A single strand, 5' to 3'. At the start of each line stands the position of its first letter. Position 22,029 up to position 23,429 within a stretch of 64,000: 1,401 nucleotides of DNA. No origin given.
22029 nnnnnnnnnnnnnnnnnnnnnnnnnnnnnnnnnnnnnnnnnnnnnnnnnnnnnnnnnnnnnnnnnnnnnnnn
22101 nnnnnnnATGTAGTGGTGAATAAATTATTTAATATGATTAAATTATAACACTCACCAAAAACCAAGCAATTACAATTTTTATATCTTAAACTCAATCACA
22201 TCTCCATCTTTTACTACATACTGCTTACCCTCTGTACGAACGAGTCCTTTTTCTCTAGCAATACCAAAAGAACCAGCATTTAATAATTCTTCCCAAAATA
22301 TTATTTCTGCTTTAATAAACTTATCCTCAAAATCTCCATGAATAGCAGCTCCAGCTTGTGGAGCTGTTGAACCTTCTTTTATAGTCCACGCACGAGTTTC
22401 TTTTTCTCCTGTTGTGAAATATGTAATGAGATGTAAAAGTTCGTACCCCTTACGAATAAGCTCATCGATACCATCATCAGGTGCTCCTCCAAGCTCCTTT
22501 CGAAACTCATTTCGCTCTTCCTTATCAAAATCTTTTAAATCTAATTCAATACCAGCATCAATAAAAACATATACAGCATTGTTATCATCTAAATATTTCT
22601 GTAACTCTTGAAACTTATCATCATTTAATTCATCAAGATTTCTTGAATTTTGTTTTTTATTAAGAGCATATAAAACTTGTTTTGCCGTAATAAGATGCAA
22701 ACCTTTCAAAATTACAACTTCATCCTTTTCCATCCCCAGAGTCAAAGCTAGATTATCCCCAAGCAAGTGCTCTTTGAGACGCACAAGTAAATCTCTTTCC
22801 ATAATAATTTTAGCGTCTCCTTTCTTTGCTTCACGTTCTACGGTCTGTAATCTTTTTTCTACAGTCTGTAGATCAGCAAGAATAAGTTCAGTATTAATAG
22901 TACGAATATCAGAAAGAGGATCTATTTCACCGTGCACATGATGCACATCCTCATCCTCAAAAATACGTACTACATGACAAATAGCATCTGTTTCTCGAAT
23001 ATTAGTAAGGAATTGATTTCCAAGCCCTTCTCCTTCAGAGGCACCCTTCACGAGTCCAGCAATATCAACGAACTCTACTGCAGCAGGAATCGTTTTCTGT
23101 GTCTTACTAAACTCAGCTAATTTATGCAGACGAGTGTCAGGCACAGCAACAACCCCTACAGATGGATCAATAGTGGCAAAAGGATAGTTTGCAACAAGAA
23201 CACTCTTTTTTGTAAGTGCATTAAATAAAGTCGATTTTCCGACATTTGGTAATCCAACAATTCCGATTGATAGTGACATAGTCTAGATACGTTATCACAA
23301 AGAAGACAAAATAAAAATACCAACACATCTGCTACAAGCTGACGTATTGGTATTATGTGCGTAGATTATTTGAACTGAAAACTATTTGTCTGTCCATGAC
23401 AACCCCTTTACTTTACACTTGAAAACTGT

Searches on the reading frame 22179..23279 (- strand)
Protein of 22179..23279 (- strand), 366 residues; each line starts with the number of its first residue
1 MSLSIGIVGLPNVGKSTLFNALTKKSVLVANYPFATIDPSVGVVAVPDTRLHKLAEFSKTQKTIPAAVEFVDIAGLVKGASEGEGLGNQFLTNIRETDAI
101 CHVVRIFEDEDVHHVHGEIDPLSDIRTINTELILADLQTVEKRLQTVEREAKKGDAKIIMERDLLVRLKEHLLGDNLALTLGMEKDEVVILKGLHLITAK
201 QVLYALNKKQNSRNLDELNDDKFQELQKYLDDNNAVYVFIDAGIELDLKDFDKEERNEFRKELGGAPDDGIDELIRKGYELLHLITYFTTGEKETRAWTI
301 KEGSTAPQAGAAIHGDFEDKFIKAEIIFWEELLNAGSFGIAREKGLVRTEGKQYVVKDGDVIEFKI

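Call 32: find_encoding_contigs(protein=window:22179-23279:-, flank=6000, max_places=6)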
Protein window:22179-23279:- (366 aa): 13 contigs read that carry it; 4 places shown.
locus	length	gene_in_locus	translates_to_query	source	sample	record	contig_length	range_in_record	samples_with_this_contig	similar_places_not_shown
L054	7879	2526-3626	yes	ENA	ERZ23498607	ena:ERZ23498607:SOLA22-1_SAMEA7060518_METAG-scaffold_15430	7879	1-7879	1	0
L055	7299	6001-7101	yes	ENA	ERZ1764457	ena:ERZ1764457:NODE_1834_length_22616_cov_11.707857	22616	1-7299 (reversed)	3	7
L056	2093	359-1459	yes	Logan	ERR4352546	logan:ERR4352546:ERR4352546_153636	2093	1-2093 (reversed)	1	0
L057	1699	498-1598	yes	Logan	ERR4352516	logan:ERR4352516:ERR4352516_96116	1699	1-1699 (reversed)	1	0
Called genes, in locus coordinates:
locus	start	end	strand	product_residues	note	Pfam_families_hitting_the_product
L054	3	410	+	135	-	?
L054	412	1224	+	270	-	PF00480:ROK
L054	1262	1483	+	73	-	-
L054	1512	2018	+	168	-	-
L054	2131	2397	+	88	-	-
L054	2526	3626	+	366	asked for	PF01926:MMR_HSR1, PF02421:FeoB_N, PF06071:YchF-GTPase_C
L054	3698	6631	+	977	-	-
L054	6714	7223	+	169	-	PF00133:tRNA-synt_1, PF09334:tRNA-synt_1g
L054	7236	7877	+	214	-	?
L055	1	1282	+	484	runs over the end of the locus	PF00479:G6PD_N, PF02781:G6PD_C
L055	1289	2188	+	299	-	PF03446:NAD_binding_2, PF03807:F420_oxidored, PF00393:6PGD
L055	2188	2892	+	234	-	PF01182:Glucosamine_iso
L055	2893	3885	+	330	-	PF10432:bact-PGI_C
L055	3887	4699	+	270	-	PF00480:ROK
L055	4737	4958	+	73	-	-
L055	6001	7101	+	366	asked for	PF01926:MMR_HSR1, PF02421:FeoB_N, PF06071:YchF-GTPase_C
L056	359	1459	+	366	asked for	PF01926:MMR_HSR1, PF02421:FeoB_N, PF06071:YchF-GTPase_C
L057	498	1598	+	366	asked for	PF01926:MMR_HSR1, PF02421:FeoB_N, PF06071:YchF-GTPase_C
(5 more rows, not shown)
